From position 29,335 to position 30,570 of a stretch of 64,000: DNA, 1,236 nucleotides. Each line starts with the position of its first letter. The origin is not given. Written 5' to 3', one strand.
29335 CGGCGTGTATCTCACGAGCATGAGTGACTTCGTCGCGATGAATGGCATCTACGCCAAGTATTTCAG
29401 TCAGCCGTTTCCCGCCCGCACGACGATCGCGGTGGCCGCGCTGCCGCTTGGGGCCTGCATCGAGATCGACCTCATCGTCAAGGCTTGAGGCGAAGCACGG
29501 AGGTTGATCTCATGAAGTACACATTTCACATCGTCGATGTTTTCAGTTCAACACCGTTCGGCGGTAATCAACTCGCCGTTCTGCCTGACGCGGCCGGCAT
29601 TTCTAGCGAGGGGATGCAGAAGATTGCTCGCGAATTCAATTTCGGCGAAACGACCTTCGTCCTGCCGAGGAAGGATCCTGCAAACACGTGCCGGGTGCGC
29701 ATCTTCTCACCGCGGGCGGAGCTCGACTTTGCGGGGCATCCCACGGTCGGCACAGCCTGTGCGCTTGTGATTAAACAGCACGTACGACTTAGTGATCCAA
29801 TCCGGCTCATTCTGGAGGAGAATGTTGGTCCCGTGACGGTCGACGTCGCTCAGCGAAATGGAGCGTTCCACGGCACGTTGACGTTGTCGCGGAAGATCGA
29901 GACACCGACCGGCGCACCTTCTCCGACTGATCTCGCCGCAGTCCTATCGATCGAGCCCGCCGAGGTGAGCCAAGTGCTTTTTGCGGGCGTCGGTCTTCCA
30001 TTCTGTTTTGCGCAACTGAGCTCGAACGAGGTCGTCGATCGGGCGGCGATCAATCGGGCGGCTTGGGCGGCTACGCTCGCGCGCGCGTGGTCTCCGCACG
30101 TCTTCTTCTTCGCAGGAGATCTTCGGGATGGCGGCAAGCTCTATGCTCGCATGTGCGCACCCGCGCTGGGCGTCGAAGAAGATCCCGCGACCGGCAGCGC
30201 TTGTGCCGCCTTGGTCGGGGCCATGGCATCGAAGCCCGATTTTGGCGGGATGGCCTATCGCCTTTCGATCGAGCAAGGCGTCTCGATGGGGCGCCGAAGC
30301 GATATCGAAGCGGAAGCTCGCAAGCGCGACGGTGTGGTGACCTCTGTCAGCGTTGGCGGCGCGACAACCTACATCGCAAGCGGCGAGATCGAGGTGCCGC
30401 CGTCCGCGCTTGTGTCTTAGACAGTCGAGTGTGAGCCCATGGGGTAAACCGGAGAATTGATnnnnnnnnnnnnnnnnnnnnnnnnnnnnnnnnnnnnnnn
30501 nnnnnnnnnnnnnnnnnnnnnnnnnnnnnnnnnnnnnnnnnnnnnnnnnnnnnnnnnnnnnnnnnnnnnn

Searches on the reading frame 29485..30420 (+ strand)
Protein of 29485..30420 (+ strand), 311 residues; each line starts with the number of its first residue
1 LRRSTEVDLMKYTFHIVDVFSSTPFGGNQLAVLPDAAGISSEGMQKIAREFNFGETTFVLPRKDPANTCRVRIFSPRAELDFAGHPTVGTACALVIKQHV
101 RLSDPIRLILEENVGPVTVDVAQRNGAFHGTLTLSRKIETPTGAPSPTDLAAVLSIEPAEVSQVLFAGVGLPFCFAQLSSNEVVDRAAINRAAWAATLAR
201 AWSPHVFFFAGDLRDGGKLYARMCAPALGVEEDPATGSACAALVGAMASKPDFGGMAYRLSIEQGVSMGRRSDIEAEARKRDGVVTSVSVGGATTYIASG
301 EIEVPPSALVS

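Call 93: search_protein_families(library=pfam, proteins=[window:29485-30420:+], max_evalue=0.00001)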
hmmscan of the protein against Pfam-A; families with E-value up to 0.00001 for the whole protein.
window:29485-30420:+ (311 aa): 1 family
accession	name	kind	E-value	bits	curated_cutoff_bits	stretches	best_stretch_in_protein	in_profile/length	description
PF02567.21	PhzC-PhzF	-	1.6e-52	179.2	27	1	17-300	1-281/281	Phenazine biosynthesis-like protein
